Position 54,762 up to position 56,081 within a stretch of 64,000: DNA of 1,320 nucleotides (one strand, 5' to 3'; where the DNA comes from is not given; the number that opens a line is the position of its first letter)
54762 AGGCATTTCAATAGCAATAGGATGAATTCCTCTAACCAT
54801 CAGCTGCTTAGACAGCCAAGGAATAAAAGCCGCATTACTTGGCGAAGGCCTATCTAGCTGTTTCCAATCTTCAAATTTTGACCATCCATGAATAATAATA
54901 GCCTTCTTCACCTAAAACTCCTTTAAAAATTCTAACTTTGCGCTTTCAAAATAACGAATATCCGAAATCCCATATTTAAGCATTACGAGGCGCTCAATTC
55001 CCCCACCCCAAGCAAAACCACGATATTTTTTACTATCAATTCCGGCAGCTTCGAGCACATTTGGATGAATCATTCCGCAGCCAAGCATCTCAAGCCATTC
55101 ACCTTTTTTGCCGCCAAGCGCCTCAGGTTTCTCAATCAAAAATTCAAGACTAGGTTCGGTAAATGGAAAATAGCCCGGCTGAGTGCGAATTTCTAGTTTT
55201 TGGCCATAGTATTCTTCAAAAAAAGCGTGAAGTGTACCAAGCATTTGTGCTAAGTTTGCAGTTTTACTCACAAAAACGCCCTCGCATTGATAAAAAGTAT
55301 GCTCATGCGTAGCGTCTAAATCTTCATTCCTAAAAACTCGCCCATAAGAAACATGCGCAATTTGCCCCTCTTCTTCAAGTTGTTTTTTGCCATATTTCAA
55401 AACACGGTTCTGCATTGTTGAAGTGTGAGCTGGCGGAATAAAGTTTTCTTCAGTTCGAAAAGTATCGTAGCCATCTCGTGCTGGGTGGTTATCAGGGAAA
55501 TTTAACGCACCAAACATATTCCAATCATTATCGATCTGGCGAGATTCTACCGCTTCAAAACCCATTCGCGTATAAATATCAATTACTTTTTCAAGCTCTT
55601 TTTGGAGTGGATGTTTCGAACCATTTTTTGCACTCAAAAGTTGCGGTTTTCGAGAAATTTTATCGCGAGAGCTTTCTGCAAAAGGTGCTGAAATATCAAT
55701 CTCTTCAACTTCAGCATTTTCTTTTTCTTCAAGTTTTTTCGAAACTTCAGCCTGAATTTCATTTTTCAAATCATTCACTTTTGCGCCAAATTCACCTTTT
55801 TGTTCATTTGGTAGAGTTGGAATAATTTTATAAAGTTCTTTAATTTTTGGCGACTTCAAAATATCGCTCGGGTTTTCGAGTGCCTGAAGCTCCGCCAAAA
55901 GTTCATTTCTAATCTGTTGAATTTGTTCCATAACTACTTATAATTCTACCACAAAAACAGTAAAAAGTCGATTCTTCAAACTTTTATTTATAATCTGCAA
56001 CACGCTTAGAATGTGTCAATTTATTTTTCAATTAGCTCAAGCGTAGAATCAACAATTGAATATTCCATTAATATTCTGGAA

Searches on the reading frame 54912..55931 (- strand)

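Call 55: search_protein_families(library=pfam, proteins=[window:54912-55931:-], max_evalue=0.01)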
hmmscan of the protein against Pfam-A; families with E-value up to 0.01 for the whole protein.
window:54912-55931:- (339 aa): 3 families
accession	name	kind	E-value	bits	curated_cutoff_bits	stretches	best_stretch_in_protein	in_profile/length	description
PF01409.25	tRNA-synt_2d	-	4.4e-74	249.5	19.8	1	101-339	11-246/246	tRNA synthetases class II core domain (F)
PF02912.23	Phe_tRNA-synt_N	-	4.7e-07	30.1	22.3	1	29-77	19-67/69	Aminoacyl tRNA synthetase class II, N-terminal domain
PF00152.25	tRNA-synt_2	-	0.0041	16.7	25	0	197-218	98-119/308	tRNA synthetases class II (D, K and N)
